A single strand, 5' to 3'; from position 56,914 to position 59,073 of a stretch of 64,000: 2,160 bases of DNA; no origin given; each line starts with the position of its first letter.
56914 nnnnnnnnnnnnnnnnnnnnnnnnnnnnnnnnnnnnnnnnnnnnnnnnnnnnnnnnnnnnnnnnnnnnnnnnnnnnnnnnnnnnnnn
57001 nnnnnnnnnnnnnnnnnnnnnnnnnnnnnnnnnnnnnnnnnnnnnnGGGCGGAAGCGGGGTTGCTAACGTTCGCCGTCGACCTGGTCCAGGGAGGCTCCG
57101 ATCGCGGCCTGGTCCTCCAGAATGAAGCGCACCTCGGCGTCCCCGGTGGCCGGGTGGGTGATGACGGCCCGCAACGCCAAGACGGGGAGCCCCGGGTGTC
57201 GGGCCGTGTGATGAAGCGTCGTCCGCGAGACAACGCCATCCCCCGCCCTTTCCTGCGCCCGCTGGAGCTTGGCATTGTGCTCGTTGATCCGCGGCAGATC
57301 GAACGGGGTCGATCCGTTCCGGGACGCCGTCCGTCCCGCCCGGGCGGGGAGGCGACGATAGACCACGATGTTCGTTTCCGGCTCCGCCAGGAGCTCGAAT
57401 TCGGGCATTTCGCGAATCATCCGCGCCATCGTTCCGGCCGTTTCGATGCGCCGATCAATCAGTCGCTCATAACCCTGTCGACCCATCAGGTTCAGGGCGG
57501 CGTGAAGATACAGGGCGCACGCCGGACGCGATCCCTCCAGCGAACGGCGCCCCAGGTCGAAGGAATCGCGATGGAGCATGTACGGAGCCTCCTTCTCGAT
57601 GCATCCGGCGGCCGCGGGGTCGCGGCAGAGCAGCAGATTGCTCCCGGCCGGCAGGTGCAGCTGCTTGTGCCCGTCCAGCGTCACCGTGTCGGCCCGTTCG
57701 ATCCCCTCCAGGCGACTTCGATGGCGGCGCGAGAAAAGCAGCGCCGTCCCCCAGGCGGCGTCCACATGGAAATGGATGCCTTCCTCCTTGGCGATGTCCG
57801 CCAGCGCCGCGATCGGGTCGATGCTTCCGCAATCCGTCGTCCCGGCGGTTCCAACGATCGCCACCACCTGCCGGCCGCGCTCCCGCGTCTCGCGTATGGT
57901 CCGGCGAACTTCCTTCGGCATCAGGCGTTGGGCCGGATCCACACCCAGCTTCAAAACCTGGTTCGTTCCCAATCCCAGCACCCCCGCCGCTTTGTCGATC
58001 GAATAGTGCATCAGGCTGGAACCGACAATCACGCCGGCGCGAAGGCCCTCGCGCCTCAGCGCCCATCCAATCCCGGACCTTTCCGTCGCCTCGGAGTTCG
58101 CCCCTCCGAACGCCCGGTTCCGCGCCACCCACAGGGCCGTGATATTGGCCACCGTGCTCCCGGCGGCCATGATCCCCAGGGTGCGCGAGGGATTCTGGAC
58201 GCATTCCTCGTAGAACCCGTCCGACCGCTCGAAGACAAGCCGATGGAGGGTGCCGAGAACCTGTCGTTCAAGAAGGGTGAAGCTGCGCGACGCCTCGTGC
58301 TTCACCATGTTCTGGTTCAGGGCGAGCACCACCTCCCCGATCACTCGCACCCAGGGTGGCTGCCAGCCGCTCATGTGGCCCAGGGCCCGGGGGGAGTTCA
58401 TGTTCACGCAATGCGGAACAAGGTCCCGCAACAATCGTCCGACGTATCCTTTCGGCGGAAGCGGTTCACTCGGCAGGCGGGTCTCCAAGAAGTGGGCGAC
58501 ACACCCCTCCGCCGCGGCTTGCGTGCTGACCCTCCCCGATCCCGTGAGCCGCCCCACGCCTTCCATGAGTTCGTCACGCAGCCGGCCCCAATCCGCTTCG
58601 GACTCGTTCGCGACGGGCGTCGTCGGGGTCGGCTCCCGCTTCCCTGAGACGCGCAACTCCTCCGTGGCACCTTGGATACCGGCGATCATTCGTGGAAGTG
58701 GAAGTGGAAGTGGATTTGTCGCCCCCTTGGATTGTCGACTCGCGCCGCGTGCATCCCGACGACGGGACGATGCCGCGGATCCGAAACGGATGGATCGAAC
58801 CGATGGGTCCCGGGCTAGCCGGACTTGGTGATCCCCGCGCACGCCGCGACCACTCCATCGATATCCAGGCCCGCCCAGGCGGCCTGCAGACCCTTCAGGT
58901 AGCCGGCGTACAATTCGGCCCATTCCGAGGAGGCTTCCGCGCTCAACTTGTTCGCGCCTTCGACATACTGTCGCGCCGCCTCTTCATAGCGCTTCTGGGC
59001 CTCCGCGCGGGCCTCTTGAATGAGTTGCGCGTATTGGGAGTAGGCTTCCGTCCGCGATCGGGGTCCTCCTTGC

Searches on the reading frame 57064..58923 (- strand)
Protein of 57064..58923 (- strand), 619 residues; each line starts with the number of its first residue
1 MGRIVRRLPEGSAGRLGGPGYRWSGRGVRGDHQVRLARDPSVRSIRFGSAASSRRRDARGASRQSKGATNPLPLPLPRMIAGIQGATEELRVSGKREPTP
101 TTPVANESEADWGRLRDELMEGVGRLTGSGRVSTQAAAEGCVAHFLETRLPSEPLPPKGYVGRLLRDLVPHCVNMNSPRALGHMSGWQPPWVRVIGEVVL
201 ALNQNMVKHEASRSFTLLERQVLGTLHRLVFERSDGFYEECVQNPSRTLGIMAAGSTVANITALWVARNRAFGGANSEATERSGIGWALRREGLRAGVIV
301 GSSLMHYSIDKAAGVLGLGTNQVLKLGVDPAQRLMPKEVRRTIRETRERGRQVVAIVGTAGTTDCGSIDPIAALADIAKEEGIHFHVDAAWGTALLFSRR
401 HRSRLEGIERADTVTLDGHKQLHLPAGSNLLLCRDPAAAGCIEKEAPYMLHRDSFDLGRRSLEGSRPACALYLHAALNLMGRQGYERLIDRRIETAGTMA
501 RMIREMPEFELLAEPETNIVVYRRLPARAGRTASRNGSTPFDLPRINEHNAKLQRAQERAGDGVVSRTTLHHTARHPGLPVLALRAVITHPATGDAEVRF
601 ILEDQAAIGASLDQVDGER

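Call 8: search_protein_families(library=ncbifam, proteins=[window:57064-58923:-], max_evalue=0.001)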
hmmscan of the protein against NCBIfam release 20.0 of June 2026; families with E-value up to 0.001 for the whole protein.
window:57064-58923:- (619 aa): 10 families
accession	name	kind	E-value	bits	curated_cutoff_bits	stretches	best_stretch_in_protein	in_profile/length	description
TIGR03799.1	NOD_PanD_pyr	equivalog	1.9e-136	455.5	606.1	1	104-608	16-522/522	pyridoxal-dependent aspartate 1-decarboxylase PanP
NF052646.1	DABADecarRhbB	equivalog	5.3e-54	183.6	900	1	169-530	89-424/491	L-2,4-diaminobutyrate decarboxylase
TIGR03812.1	tyr_de_CO2_Arch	equivalog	1.8e-29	102.8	299.4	1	232-523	74-325/375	tyrosine decarboxylase MfnA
TIGR03811.1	tyr_de_CO2_Ent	equivalog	1.7e-15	56.5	905.3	1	304-393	230-324/608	tyrosine decarboxylase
NF002748.0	PRK02769.1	equivalog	2.4e-13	49.5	305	1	271-524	85-330/382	histidine decarboxylase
TIGR03402.1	FeS_nifS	equivalog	2.9e-07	29.6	530.75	1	272-390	64-174/379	cysteine desulfurase NifS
TIGR03235.1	DNA_S_dndA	equivalog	2.8e-06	26.9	480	1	298-427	90-206/353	cysteine desulfurase DndA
TIGR02539.1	SepCysS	equivalog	0.00051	19.2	365.25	1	297-394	91-188/370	O-phospho-L-seryl-tRNA:Cys-tRNA synthase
TIGR01788.1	Glu-decarb-GAD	equivalog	0.0007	18.4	380.4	0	353-523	187-363/431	glutamate decarboxylase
TIGR03403.1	nifS_epsilon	equivalog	0.00092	18.1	587.7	0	299-390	93-178/382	NifS family cysteine desulfurase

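Call 19: search_protein_families(library=pfam, proteins=[window:57064-58923:-], max_evalue=0.001)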
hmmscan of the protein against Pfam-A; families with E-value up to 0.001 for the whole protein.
window:57064-58923:- (619 aa): 3 families
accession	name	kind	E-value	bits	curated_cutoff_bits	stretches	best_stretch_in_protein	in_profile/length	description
PF00282.25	Pyridoxal_deC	-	2.4e-45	155.4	27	1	164-523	26-373/375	Pyridoxal-dependent decarboxylase conserved domain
PF01212.27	Beta_elim_lyase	-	3.6e-08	33.5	27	1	300-505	76-232/288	Beta-eliminating lyase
PF00266.25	Aminotran_5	-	0.00014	21.4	21.5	1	323-513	116-301/371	Aminotransferase class-V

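Call 61: find_homologous_proteins(query=window:57064-58923:-, max_evalue=1e-30)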
Query window:57064-58923:- (619 aa): 2247 proteins with E <= 1e-30 among 8000 candidates; the best 120 are listed.
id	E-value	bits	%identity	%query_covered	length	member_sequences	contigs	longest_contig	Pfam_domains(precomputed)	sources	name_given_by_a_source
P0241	0.0e+0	1213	100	87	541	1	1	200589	PF00282.26,PF01212.28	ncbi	-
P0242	1.3e-162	561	54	81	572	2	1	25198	PF00282.26,PF00266.26,PF01212.28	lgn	-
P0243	2.2e-160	553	55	80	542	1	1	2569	PF00282.26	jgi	jgi:glutamate decarboxylase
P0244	6.6e-160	552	54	81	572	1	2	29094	PF00282.26,PF01212.28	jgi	jgi:putative pyridoxal-dependent aspartate 1-decarboxylase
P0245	1.4e-154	534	56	76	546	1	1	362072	PF00282.26,PF01212.28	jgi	jgi:glutamate decarboxylase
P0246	3.3e-154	533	56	76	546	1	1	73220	PF00282.26,PF00266.26,PF01212.28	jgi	jgi:glutamate decarboxylase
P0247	4.1e-150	520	48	82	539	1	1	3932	PF00282.26,PF00266.26,PF01212.28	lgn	-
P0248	9.7e-150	518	47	82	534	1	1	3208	PF00282.26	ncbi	-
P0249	1.9e-148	514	48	81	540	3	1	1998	PF00282.26,PF01212.28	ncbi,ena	-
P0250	1.5e-147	511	55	74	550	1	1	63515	PF00282.26,PF00266.26,PF01212.28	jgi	jgi:glutamate decarboxylase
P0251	1.9e-147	511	47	82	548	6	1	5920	PF00282.26,PF01212.28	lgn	-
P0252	6.7e-147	509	52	76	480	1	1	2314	PF00282.26,PF01212.28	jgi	jgi:glutamate decarboxylase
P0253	1.7e-146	508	47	83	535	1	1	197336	PF00282.26,PF00266.26,PF01212.28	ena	-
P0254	3.0e-145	503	49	81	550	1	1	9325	PF00282.26,PF00266.26,PF01212.28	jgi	jgi:glutamate decarboxylase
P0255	4.7e-145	503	48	80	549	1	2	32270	PF00282.26,PF00266.26,PF01212.28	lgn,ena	-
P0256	5.9e-145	502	57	69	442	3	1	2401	PF00282.26,PF01212.28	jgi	jgi:glutamate decarboxylase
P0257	1.3e-144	501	49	80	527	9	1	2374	PF00282.26,PF01212.28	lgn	-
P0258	1.7e-144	501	47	80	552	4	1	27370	PF00282.26,PF01212.28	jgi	-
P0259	4.2e-144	500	48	82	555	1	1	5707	PF00282.26,PF01212.28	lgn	-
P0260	4.5e-144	500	50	79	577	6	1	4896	PF00282.26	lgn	-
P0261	8.9e-144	499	47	81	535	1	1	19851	PF00282.26,PF01212.28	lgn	-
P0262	1.8e-143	498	50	76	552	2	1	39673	PF00282.26,PF00266.26,PF01212.28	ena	-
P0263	3.4e-143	497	49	78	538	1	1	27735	PF00282.26,PF01212.28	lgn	-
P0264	1.1e-142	495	50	80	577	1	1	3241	PF00282.26,PF00266.26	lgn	-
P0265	2.8e-142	494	48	81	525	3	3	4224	PF00282.26,PF01212.28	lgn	-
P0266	3.7e-142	493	49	78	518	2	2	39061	PF00282.26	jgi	jgi:glutamate decarboxylase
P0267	1.5e-141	491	47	81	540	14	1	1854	PF00282.26,PF00266.26,PF01212.28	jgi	jgi:glutamate decarboxylase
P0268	2.2e-141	491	48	84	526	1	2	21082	PF00282.26,PF01212.28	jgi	-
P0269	2.3e-141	491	50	80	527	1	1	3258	PF00282.26,PF00266.26,PF01212.28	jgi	-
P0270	7.0e-141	489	47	81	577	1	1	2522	PF00282.26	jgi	jgi:putative pyridoxal-dependent aspartate 1-decarboxylase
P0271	2.2e-140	487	47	82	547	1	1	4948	PF00282.26,PF01212.28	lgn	-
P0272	2.9e-140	487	48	80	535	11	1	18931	PF00282.26,PF00266.26,PF01212.28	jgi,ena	-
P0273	6.7e-140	486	50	76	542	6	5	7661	PF00282.26,PF01212.28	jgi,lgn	-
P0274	1.0e-139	485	49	77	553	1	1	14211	PF00282.26,PF00266.26,PF01212.28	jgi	jgi:putative pyridoxal-dependent aspartate 1-decarboxylase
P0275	1.4e-139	485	50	76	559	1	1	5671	PF00282.26,PF01212.28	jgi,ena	-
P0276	1.8e-139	484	47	86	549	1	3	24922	PF00282.26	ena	-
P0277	3.2e-139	484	47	85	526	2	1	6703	PF00282.26,PF01212.28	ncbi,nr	ncbi:MAG TPA: pyridoxal-dependent decarboxylase [Pyrinomonadaceae bacterium]|nr:pyridoxal-dependent 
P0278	4.1e-139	483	52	76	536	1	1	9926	PF00282.26,PF00266.26,PF01212.28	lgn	-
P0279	4.8e-139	483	47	81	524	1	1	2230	PF00282.26,PF00266.26,PF01212.28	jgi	jgi:glutamate decarboxylase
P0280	6.9e-139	482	46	80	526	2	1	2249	PF00282.26,PF00266.26,PF01212.28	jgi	-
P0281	9.2e-139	482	49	78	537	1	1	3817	PF00282.26,PF01212.28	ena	-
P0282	1.7e-138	481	48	81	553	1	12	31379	PF00282.26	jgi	jgi:putative pyridoxal-dependent aspartate 1-decarboxylase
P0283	2.0e-138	481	49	76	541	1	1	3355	PF00282.26,PF00266.26,PF01212.28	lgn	-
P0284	2.0e-138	481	50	78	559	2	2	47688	PF00282.26,PF00266.26,PF01212.28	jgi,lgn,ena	-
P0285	2.4e-138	481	49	82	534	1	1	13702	PF00282.26,PF00266.26,PF01212.28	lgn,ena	-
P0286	5.4e-138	479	48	81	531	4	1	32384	PF00282.26,PF00266.26,PF01212.28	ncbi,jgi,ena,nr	ncbi:MAG TPA: putative pyridoxal-dependent aspartate 1-decarboxylase [Archangium sp.]|nr:putative py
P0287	1.0e-137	479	49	78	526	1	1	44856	PF00282.26,PF00266.26,PF01212.28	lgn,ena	-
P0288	1.2e-137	478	49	81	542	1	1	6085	PF00282.26,PF01212.28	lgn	-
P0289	1.4e-137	478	47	79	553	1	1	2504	PF00282.26,PF00266.26,PF01212.28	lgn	-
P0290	1.5e-137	478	50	80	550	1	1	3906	PF00282.26,PF00266.26,PF01212.28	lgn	-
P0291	3.0e-137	477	49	81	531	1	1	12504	PF00282.26,PF01212.28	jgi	jgi:putative pyridoxal-dependent aspartate 1-decarboxylase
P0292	3.9e-137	477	50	76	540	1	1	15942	PF00282.26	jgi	jgi:glutamate decarboxylase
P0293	4.4e-137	476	46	79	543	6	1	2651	PF00282.26,PF00266.26,PF01212.28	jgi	jgi:glutamate decarboxylase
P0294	4.6e-137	476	46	82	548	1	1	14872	PF00282.26,PF00266.26,PF01212.28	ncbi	ncbi:MAG: aminotransferase class V-fold PLP-dependent enzyme [Bryobacteraceae bacterium]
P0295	5.0e-137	476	48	83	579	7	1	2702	PF00282.26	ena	-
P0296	5.9e-137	476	48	76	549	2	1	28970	PF00282.26,PF00266.26,PF01212.28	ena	-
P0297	1.2e-136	475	45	81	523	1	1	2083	PF00282.26,PF00266.26,PF01212.28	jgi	jgi:putative pyridoxal-dependent aspartate 1-decarboxylase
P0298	1.3e-136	475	49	76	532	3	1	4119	PF00282.26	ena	-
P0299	1.6e-136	475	47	79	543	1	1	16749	PF00282.26,PF00266.26,PF01212.28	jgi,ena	jgi:glutamate decarboxylase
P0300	3.7e-136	473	49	76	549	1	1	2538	PF00282.26,PF01212.28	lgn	-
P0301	4.2e-136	473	46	81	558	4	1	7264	PF00282.26,PF00266.26,PF01212.28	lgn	-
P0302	4.4e-136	473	51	75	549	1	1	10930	PF00282.26,PF01212.28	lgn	-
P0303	4.5e-136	473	45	84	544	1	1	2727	PF00282.26,PF00266.26,PF01212.28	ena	-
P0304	9.9e-136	472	48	81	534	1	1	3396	PF00282.26,PF01212.28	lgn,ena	-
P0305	1.3e-135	472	46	81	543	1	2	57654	PF00282.26,PF00266.26,PF01212.28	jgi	jgi:glutamate decarboxylase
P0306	1.4e-135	472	46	82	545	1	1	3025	PF00282.26,PF00266.26,PF01212.28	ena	-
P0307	1.5e-135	471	48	76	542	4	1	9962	PF00282.26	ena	-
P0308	1.8e-135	471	48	84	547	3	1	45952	PF00282.26,PF00266.26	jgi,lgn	jgi:glutamate decarboxylase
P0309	2.1e-135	471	49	76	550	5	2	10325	PF00282.26,PF01212.28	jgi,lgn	jgi:glutamate decarboxylase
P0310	2.3e-135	471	47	78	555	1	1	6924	PF00282.26,PF00266.26,PF01212.28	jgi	jgi:glutamate decarboxylase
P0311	2.5e-135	471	51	79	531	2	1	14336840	PF00282.26,PF01212.28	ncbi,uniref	ncbi:aminotransferase class V-fold PLP-dependent enzyme [Sorangium sp. So ce341]|uniref:aminotransfe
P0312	2.9e-135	470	46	81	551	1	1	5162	PF00282.26,PF00266.26,PF01212.28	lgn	-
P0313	5.4e-135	470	46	82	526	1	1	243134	PF00282.26,PF01212.28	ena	-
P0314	5.9e-135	469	49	75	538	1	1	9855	PF00282.26,PF00266.26,PF01212.28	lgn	-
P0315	6.8e-135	469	47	78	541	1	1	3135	PF00282.26,PF00266.26,PF01212.28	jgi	jgi:glutamate decarboxylase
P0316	7.1e-135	469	47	77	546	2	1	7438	PF00282.26,PF00266.26,PF01212.28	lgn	-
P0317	9.2e-135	469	45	84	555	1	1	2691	PF00282.26,PF00266.26,PF01212.28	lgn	-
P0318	9.8e-135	469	49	77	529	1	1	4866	PF00282.26,PF00266.26,PF01212.28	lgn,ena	-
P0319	9.8e-135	469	47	78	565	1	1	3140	PF00282.26,PF00266.26,PF01212.28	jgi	jgi:putative pyridoxal-dependent aspartate 1-decarboxylase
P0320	1.3e-134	468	46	78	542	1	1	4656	PF00282.26,PF00266.26,PF01212.28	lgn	-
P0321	1.4e-134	468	48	78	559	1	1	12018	PF00282.26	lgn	-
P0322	1.7e-134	468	48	84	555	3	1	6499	PF00282.26,PF01212.28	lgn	-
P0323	2.0e-134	468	49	77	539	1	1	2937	PF00282.26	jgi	jgi:putative pyridoxal-dependent aspartate 1-decarboxylase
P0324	2.1e-134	468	48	79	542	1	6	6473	PF00282.26,PF00266.26,PF01212.28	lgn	-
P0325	2.4e-134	467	49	74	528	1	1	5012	PF00282.26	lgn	-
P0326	3.2e-134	467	47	79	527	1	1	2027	PF00282.26,PF00266.26,PF01212.28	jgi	jgi:glutamate decarboxylase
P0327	3.3e-134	467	49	77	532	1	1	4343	PF00282.26,PF00266.26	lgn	-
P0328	3.9e-134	467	46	81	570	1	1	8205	PF00282.26,PF00266.26,PF01212.28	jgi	jgi:putative pyridoxal-dependent aspartate 1-decarboxylase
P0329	4.4e-134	467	45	81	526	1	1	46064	PF00282.26,PF01212.28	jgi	jgi:glutamate decarboxylase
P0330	4.8e-134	466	48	77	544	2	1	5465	PF00282.26,PF00266.26,PF01212.28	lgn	-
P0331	5.0e-134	466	47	79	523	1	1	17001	PF00282.26,PF00266.26,PF01212.28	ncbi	-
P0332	5.2e-134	466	45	83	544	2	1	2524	PF00282.26,PF00266.26,PF01212.28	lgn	-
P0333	5.2e-134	466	49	77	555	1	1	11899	PF00282.26,PF00266.26,PF01212.28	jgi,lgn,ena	-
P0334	6.3e-134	466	46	78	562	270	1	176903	PF00282.26,PF00266.26,PF01212.28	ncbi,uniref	ncbi:pyridoxal-dependent aspartate 1-decarboxylase PanP [Microcoleus sp. D3_18_C4]|uniref:pyridoxal-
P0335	7.2e-134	466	47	75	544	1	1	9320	PF00282.26,PF00266.26,PF01212.28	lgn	-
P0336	7.4e-134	466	47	78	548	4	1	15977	PF00282.26,PF00266.26,PF01212.28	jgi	jgi:glutamate decarboxylase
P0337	9.6e-134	465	48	78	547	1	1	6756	PF00282.26,PF00266.26,PF01212.28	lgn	-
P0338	1.0e-133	465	47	81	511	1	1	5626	PF00282.26,PF00266.26,PF01212.28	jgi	jgi:glutamate decarboxylase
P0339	1.1e-133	465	46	81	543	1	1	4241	PF00282.26,PF01212.28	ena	-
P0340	1.1e-133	465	44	82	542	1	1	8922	PF00282.26,PF00266.26,PF01212.28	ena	-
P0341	1.2e-133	465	47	78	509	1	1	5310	PF00282.26,PF00266.26,PF01212.28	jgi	jgi:glutamate decarboxylase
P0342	1.3e-133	465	46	79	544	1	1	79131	PF00282.26,PF00266.26,PF01212.28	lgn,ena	-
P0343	1.4e-133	465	47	78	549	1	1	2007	PF00282.26,PF00266.26,PF01212.28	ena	-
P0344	1.5e-133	465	46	82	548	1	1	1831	PF00282.26,PF00266.26,PF01212.28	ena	-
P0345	1.5e-133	465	47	79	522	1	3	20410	PF00282.26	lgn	-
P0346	1.5e-133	465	46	80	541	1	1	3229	PF00282.26,PF00266.26,PF01212.28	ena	-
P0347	1.5e-133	465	48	79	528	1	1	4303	PF00282.26,PF01212.28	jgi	jgi:glutamate decarboxylase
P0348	1.7e-133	465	47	78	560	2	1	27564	PF00282.26,PF00266.26,PF01212.28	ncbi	ncbi:MAG: pyridoxal-dependent aspartate 1-decarboxylase PanP [Actinomycetota bacterium]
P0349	1.9e-133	464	48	83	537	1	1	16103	PF00282.26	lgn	-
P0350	2.8e-133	464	49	76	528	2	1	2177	PF00282.26,PF01212.28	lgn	-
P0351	3.1e-133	464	44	85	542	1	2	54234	PF00282.26,PF01212.28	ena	-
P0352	3.5e-133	464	46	82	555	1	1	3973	PF00282.26,PF00266.26,PF01212.28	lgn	-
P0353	3.9e-133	463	50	78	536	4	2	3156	PF00282.26,PF01212.28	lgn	-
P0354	4.3e-133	463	47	83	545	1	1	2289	PF00282.26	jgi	-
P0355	5.4e-133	463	47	76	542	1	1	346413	PF00282.26,PF00266.26,PF01212.28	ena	-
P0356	6.9e-133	463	49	76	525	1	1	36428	PF00282.26,PF00266.26,PF01212.28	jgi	jgi:putative pyridoxal-dependent aspartate 1-decarboxylase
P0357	7.1e-133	463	51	73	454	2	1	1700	PF00282.26,PF00266.26,PF01212.28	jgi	jgi:glutamate decarboxylase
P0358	9.6e-133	462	50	74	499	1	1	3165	PF00282.26,PF01212.28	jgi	jgi:glutamate decarboxylase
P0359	1.0e-132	462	47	81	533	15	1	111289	PF00282.26,PF00266.26,PF01212.28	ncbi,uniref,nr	ncbi:hypothetical protein AV654_20655 [Paenibacillus elgii]|uniref:Pyridoxal-dependent aspartate 1-d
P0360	1.1e-132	462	46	83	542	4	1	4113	PF00282.26,PF01212.28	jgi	jgi:glutamate decarboxylase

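Call 62: find_encoding_contigs(protein=P0246, flank=10000, max_places=1)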
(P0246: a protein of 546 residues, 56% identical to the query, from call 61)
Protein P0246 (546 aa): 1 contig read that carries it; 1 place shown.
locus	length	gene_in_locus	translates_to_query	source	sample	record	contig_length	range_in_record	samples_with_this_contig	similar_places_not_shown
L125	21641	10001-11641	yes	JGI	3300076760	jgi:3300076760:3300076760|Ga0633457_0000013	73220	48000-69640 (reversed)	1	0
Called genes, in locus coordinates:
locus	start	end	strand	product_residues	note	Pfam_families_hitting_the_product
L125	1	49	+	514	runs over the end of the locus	PF24517:CBM96 (faint)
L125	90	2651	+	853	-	PF07452:CHRD, PF07995:GSDH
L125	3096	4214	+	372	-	-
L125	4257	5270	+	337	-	-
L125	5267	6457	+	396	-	-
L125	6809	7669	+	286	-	-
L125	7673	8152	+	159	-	-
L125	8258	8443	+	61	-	-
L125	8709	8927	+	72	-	-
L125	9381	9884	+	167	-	-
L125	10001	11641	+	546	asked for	PF00282:Pyridoxal_deC, PF01212:Beta_elim_lyase (weak), PF00266:Aminotran_5 (weak)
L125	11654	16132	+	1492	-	PF00668:Condensation, PF00501:AMP-binding, PF13489:Methyltransf_23, PF08241:Methyltransf_11, PF08242:Methyltransf_12, PF13649:Methyltransf_25, PF13847:Methyltransf_31, PF00550:PP-binding, +2 more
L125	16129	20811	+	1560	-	PF00668:Condensation, PF00501:AMP-binding, PF13489:Methyltransf_23, PF08241:Methyltransf_11, PF08242:Methyltransf_12, PF13649:Methyltransf_25, PF13847:Methyltransf_31, PF00550:PP-binding, +2 more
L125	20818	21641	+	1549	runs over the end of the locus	PF00668:Condensation, PF00501:AMP-binding, PF13489:Methyltransf_23 (weak), PF08241:Methyltransf_11, PF08242:Methyltransf_12, PF13649:Methyltransf_25, PF13847:Methyltransf_31, PF00550:PP-binding, +1 more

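Call 63: find_encoding_contigs(protein=P0253, flank=10000, max_places=1)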
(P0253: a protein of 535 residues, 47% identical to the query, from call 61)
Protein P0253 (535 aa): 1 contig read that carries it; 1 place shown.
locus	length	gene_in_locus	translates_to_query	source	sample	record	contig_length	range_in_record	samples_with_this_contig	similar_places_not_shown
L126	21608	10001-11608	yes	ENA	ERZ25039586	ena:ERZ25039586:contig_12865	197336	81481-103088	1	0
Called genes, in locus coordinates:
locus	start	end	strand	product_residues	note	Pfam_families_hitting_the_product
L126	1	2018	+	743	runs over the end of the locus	PF02985:HEAT (faint), PF13513:HEAT_EZ (faint), PF00514:Arm (faint), PF03130:HEAT_PBS (faint), PF13646:HEAT_2, PF13360:PQQ_2 (weak), PF13360:PQQ_2, PF13570:Beta-prop_ACSF4, +1 more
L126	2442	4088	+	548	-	PF00144:Beta-lactamase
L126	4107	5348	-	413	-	PF00144:Beta-lactamase, PF13354:Beta-lactamase2 (faint)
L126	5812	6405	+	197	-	PF01548:DEDD_Tnp_IS110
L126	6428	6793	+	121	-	PF02371:Transposase_20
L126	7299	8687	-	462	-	PF01548:DEDD_Tnp_IS110, PF02371:Transposase_20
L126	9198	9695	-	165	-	-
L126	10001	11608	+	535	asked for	PF00282:Pyridoxal_deC, PF01212:Beta_elim_lyase, PF00266:Aminotran_5 (weak)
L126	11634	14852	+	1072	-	PF00668:Condensation, PF00501:AMP-binding, PF13193:AMP-binding_C, PF00550:PP-binding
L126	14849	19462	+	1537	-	PF00109:ketoacyl-synt, PF02801:Ketoacyl-synt_C, PF16197:KAsynt_C_assoc, PF22336:RhiE-like_linker, PF22621:CurL-like_PKS_C, PF00698:Acyl_transf_1, PF21394:Beta-ketacyl_N, PF00106:adh_short, +3 more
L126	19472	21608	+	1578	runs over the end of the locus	PF00668:Condensation, PF00501:AMP-binding, PF13193:AMP-binding_C, PF00550:PP-binding, PF00668:Condensation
